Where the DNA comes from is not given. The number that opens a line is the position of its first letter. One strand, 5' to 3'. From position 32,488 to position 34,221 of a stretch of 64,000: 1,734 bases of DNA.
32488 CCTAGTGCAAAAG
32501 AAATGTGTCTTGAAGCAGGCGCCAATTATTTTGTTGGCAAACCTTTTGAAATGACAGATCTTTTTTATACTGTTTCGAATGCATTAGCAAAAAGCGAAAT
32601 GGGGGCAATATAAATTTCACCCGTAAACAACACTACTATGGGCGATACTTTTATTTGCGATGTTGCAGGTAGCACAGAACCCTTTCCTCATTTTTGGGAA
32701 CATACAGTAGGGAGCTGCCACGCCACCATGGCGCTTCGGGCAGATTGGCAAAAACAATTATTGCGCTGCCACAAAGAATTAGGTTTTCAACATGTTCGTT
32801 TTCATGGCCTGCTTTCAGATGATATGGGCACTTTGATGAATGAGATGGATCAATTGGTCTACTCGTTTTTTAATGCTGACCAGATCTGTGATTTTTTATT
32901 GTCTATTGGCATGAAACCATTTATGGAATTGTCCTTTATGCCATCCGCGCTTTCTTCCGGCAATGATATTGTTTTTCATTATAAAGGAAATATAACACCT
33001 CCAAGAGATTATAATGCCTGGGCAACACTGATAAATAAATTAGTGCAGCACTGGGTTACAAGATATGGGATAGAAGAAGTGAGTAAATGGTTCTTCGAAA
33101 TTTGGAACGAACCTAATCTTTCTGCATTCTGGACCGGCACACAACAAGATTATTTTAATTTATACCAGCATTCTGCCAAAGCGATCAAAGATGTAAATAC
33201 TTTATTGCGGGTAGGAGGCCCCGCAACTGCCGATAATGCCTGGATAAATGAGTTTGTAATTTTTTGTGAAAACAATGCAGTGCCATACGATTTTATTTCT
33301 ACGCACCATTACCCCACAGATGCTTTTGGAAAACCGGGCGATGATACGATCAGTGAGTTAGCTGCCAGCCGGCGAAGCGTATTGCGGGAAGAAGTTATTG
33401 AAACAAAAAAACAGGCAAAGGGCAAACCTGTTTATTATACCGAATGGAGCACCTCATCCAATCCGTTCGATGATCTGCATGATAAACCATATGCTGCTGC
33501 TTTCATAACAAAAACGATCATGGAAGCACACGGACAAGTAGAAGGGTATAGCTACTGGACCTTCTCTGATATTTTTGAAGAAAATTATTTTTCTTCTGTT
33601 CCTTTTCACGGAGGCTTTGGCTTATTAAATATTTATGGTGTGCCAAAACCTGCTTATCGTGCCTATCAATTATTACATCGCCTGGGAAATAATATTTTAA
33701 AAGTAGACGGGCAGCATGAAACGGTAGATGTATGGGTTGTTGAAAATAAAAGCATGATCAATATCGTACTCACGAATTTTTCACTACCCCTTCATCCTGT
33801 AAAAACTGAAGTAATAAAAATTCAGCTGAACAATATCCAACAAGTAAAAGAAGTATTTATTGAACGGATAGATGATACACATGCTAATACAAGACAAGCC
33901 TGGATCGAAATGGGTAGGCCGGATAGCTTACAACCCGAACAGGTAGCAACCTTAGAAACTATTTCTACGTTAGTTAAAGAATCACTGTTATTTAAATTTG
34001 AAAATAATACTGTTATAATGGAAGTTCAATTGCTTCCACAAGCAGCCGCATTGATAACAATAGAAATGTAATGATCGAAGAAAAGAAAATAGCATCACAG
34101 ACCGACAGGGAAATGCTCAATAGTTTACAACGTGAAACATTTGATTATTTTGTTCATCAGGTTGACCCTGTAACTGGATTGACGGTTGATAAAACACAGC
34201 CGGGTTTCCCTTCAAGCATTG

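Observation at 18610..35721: Cyclic beta-1,2-glucan synthase locus in a Bacteroidota genome, paired with a divergent sensor/cytoplasmic-hydrolase operon and no exporter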

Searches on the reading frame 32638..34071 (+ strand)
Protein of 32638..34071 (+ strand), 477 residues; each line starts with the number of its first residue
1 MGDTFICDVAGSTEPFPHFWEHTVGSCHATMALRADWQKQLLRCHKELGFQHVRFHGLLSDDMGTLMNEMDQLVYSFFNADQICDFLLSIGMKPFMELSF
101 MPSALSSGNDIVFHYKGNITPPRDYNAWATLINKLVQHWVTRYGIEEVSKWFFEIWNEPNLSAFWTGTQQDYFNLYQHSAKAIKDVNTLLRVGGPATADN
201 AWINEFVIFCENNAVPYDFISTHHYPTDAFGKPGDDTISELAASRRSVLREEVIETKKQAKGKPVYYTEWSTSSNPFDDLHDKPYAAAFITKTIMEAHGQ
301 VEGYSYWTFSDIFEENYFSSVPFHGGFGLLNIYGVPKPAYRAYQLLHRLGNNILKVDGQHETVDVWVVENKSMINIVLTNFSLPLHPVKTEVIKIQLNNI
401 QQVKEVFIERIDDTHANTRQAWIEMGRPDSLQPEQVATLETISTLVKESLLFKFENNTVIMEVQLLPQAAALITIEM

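Call 3: search_protein_families(library=pfam, proteins=[window:32638-34071:+], max_evalue=0.01)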
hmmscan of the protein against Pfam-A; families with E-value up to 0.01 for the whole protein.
window:32638-34071:+ (477 aa): 3 families
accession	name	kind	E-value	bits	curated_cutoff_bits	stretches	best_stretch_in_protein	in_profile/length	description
PF01229.23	Glyco_hydro_39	-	1.8e-137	459.5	26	1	12-448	10-460/472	Glycosyl hydrolases family 39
PF11790.14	Glyco_hydro_cc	-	3.5e-06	27.2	21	1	156-311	72-212/237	Glycosyl hydrolase catalytic core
PF00150.24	Cellulase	-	8.3e-05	22.7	23.5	1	131-287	104-250/272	Cellulase (glycosyl hydrolase family 5)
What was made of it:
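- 32638..34071 (+): Cytoplasmic GH39 retaining exo-glycosidase, 477 aa; substrate inferred, not shown. PF01229 E=2e-137 (call 3).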

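Call 4: search_protein_families(library=ncbifam, proteins=[window:32638-34071:+], max_evalue=0.01)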
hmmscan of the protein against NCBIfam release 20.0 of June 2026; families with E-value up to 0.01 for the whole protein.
window:32638-34071:+ (477 aa): 1 family
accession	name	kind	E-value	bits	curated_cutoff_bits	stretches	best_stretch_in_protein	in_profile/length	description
NF042992.1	alph1,4rhamsidase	equivalog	1.6e-22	80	850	1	116-227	141-255/471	alpha-1,4-L-rhamnosidase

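Call 12: search_solved_structures(query=window:32638-34071:+, max_evalue=0.01, show_alignments=1)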
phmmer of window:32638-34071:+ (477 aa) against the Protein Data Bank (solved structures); distinct sequences matched with E-value up to 0.01: 16.
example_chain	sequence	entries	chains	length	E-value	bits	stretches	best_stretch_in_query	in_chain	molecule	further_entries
2bs9_A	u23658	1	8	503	2.9e-91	309.7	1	12-443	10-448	BETA-XYLOSIDASE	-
6yyh_A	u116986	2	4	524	4e-91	309.2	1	15-474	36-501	Beta-xylosidase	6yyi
1w91_A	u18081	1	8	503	4.3e-91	309.1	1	12-443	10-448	BETA-XYLOSIDASE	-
2bfg_A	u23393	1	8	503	1.9e-90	307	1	12-443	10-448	BETA-XYLOSIDASE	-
1px8_A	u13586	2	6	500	5.4e-90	305.5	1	13-443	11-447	Beta-xylosidase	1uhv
4m29_A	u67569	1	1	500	4.7e-88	299.1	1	8-444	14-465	Beta-xylosidase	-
4ekj_A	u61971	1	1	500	8e-88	298.3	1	8-444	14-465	Beta-xylosidase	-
6uqj_A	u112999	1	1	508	3.5e-86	292.9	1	6-362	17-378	Beta-xylosidase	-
8i0j_A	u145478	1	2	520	2.5e-85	290.1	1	7-392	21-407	Glycoside hydrolase family 39 beta-xylosidase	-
8i0x_B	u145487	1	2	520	2.6e-85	290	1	7-392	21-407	Glycoside hydrolase family 39 beta-xylosidase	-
4kgj_A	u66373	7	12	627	5.3e-12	48.3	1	8-197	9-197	Alpha-L-iduronidase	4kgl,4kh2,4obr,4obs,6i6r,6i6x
4mj2_A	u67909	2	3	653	5.7e-12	48.2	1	8-197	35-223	Alpha-L-iduronidase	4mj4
3w81_A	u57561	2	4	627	1.1e-11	47.3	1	8-197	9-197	Alpha-L-iduronidase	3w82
6i6x_A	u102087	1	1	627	1.1e-11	47.3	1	8-197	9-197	Alpha-L-iduronidase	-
5ndx_A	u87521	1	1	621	1.4e-10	43.6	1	8-200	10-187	Glycosyl hydrolase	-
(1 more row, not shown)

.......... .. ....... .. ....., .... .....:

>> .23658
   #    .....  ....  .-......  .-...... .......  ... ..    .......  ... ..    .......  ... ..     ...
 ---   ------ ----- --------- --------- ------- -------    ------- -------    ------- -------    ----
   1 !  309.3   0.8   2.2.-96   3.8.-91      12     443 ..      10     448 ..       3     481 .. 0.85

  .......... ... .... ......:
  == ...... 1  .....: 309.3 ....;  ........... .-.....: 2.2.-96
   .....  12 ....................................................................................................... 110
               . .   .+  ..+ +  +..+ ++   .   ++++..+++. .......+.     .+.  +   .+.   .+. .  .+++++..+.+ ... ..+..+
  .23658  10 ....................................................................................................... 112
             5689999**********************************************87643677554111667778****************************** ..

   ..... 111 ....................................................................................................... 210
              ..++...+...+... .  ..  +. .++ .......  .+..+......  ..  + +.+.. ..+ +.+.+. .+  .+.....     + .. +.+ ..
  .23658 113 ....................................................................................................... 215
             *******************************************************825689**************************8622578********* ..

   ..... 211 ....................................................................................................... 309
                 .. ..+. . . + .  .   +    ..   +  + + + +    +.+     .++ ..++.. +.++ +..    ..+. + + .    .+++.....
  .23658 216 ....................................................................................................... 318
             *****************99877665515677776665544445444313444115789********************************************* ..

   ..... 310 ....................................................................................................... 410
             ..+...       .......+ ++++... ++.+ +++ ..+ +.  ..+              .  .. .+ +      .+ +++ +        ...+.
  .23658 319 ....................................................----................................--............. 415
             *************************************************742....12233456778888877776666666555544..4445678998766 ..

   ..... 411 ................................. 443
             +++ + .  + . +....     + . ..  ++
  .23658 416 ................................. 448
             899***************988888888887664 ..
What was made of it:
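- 32638..34071 (+): XynB-type beta-xylosidases E=3e-91 (call 12).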
